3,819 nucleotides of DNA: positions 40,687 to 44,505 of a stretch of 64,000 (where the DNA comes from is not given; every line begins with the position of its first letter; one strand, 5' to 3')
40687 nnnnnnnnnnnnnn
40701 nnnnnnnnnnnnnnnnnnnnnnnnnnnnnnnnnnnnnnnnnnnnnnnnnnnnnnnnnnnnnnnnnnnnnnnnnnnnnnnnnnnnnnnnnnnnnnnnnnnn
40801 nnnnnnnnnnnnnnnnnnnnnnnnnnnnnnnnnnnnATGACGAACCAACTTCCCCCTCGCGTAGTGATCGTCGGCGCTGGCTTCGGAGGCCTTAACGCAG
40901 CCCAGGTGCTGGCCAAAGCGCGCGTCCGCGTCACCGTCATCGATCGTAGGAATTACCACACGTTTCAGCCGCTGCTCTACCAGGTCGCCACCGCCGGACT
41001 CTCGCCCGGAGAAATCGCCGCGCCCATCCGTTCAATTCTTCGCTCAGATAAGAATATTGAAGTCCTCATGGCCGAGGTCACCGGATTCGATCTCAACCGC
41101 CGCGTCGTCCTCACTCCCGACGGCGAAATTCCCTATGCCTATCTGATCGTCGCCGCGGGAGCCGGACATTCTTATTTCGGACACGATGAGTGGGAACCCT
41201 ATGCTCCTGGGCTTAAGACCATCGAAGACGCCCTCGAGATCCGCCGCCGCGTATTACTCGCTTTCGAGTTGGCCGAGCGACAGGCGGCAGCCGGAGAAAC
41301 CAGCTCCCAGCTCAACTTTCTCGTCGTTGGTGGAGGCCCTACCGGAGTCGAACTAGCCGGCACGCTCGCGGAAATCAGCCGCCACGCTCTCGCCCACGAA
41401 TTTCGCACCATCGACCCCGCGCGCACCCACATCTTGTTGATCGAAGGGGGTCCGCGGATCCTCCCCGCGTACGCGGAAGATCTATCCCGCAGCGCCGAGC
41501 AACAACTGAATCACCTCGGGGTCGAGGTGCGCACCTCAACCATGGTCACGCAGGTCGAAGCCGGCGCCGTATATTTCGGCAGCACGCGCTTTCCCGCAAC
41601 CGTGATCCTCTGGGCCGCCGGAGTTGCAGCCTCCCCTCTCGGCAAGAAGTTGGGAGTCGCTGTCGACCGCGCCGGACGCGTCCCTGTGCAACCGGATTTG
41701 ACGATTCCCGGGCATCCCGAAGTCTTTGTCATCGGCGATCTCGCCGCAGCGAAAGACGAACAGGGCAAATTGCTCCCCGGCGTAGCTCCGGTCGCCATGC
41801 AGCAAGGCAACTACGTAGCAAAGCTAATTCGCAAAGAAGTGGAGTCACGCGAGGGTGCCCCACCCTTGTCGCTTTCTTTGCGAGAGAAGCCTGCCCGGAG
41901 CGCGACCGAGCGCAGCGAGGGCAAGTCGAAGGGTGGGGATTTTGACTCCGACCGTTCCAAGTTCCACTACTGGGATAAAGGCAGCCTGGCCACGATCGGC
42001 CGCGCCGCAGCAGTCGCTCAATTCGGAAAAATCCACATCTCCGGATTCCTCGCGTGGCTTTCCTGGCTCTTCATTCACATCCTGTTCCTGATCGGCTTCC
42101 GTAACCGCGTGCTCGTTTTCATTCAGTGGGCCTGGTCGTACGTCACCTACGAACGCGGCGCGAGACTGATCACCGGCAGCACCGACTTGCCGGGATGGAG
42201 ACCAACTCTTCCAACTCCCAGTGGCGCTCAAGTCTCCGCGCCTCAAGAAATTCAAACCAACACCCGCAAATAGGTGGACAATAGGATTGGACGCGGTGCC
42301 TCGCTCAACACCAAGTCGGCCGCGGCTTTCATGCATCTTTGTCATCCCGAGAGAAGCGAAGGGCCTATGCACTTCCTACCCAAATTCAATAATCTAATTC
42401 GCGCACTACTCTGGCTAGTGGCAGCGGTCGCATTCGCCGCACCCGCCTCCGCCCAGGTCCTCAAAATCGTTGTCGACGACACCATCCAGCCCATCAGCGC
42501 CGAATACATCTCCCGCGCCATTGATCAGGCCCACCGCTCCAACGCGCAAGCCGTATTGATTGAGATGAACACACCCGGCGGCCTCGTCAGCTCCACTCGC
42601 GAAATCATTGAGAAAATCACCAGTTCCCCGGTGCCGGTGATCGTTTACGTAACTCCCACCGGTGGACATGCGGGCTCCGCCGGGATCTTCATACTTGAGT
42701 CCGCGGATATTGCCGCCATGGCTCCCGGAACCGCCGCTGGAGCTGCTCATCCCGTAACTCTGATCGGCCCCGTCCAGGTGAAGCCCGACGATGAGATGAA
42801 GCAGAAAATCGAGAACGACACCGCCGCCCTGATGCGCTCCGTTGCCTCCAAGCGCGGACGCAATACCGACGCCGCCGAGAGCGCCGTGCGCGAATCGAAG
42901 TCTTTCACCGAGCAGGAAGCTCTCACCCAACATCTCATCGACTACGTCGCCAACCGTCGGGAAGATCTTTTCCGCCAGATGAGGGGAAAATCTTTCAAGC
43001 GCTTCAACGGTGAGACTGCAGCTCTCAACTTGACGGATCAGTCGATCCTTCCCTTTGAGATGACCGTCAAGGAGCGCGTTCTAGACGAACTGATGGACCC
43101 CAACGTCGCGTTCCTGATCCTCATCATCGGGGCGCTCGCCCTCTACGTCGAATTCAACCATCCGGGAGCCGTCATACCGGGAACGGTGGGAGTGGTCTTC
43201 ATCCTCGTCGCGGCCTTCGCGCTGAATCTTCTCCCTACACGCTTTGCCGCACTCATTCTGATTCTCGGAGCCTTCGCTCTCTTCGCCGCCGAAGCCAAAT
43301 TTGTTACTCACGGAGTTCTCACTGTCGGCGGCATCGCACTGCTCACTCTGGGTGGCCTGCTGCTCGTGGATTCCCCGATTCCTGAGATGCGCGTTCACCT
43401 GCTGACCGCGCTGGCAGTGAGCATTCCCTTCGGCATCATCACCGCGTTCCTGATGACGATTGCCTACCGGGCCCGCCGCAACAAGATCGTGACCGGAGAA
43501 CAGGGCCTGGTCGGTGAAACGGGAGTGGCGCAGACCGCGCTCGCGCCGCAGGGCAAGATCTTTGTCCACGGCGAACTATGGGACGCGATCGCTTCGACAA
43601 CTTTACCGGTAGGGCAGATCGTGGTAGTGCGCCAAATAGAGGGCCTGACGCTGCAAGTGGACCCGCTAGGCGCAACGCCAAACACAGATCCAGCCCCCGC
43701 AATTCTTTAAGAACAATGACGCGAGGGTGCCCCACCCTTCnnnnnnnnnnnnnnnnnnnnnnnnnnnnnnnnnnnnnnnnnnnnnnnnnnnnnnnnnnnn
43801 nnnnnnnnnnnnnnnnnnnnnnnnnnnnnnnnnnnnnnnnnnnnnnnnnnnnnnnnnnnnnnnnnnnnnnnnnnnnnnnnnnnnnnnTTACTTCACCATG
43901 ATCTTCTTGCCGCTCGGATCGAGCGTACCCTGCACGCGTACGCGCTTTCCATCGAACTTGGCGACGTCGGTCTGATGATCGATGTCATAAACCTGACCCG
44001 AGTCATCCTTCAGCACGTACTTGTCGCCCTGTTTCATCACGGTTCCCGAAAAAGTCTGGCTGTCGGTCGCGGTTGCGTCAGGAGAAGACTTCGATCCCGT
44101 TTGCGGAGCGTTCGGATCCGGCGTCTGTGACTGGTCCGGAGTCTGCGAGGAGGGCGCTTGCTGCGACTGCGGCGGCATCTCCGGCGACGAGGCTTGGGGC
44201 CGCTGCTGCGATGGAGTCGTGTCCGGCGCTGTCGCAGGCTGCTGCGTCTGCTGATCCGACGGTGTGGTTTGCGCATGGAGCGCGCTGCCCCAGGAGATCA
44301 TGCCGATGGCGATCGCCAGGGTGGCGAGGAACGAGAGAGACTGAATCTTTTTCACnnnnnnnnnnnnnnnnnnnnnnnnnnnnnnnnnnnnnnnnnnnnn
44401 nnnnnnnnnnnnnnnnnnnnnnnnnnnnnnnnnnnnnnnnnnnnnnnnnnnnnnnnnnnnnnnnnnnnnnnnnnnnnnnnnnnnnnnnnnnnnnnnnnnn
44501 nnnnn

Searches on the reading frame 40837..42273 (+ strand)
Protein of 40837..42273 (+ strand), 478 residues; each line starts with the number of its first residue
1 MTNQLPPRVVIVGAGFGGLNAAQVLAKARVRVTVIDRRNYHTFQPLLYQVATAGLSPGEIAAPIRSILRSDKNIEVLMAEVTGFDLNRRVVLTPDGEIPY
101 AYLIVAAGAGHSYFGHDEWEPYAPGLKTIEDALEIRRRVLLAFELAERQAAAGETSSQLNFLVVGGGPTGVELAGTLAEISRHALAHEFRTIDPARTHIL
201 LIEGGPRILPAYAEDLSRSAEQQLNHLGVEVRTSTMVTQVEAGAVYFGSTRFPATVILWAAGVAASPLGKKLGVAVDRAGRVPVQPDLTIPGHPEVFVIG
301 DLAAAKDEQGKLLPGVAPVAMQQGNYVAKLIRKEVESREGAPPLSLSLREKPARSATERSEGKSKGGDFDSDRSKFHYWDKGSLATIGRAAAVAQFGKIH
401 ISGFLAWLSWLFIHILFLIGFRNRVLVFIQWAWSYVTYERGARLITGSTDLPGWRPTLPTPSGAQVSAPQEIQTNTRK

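Call 47: search_protein_families(library=pfam, proteins=[window:40837-42273:+], max_evalue=0.001)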
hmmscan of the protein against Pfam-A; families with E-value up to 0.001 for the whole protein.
window:40837-42273:+ (478 aa): 13 families
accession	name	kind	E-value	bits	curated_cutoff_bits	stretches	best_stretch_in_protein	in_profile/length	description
PF07992.20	Pyr_redox_2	-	2.6e-47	162.1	26.1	1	8-324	2-291/291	Pyridine nucleotide-disulphide oxidoreductase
PF00070.33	Pyr_redox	-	4e-16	59.7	22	2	161-243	2-69/82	Pyridine nucleotide-disulphide oxidoreductase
PF13450.12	NAD_binding_8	-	3.1e-08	34.2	21.9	1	11-39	1-29/68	NAD(P)-binding Rossmann-like domain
PF22366.1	NDH2_C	-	4.6e-08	33.6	27.7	1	381-434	2-56/62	NDH2 C-terminal domain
PF01494.25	FAD_binding_3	-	9.5e-08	32.1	22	1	9-41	4-36/349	FAD binding domain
PF01266.30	DAO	-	9.5e-06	25.8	27.9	1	8-38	1-31/353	FAD dependent oxidoreductase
PF01134.28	GIDA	-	1.1e-05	25.2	22.1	0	9-65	2-57/391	Glucose inhibited division protein A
PF03486.20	HI0933_like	-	8e-05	22.6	50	0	8-39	2-33/244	HI0933-like protein Rossmann domain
PF01946.23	Thi4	-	0.00042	20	26.2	0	9-38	20-50/235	Thi4 family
PF01262.27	AlaDh_PNT_C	-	0.00047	20.1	23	0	6-39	28-61/214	Alanine dehydrogenase/PNT, C-terminal domain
PF00890.30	FAD_binding_2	-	0.00057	19.6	20.4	0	9-41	2-37/414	FAD binding domain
PF13454.12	NAD_binding_9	-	0.00069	20.1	21.8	0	10-40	1-35/155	FAD-NAD(P)-binding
PF13738.12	Pyr_redox_3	-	0.00089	19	30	0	10-39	1-31/305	Pyridine nucleotide-disulphide oxidoreductase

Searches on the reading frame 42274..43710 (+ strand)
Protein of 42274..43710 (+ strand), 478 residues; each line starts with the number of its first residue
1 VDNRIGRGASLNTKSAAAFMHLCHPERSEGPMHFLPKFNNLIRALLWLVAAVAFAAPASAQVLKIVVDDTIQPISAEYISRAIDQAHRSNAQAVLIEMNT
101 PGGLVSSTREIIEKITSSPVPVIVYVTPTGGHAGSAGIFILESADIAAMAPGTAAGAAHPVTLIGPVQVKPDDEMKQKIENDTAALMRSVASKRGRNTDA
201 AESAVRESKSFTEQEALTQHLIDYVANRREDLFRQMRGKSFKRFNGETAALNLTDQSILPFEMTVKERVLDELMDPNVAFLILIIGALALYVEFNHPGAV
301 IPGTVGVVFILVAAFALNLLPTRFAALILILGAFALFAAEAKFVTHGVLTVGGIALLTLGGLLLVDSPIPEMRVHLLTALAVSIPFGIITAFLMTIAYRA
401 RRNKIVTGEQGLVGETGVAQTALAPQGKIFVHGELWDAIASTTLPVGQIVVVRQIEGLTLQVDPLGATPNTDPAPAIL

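Call 47: search_protein_families(library=pfam, proteins=[window:42274-43710:+], max_evalue=0.001)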
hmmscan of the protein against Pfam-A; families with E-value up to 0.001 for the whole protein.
window:42274-43710:+ (478 aa): 4 families
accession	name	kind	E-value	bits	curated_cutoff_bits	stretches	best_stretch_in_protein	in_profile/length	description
PF25145.1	NfeD1b_N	-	4.7e-21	75.7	40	1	62-226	2-156/189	NfeD1b, N-terminal domain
PF24961.1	NfeD_membrane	-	9.1e-21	74.5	26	1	277-395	1-118/119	NfeD integral membrane domain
PF01957.25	NfeD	-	1.9e-15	57.3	29.1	1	410-464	2-57/57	NfeD-like C-terminal, partner-binding domain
PF00574.28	CLP_protease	-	1.9e-06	28.3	20.2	1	86-228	40-181/182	Clp protease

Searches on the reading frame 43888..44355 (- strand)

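Call 47: search_protein_families(library=pfam, proteins=[window:43888-44355:-], max_evalue=0.001)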
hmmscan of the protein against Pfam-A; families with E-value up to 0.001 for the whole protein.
window:43888-44355:- (155 aa): 1 family
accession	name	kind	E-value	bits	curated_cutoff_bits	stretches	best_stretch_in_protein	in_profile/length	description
PF19135.5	DUF5818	-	8.1e-11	41.8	27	1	103-146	1-44/57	Protein of unknown function (DUF5818)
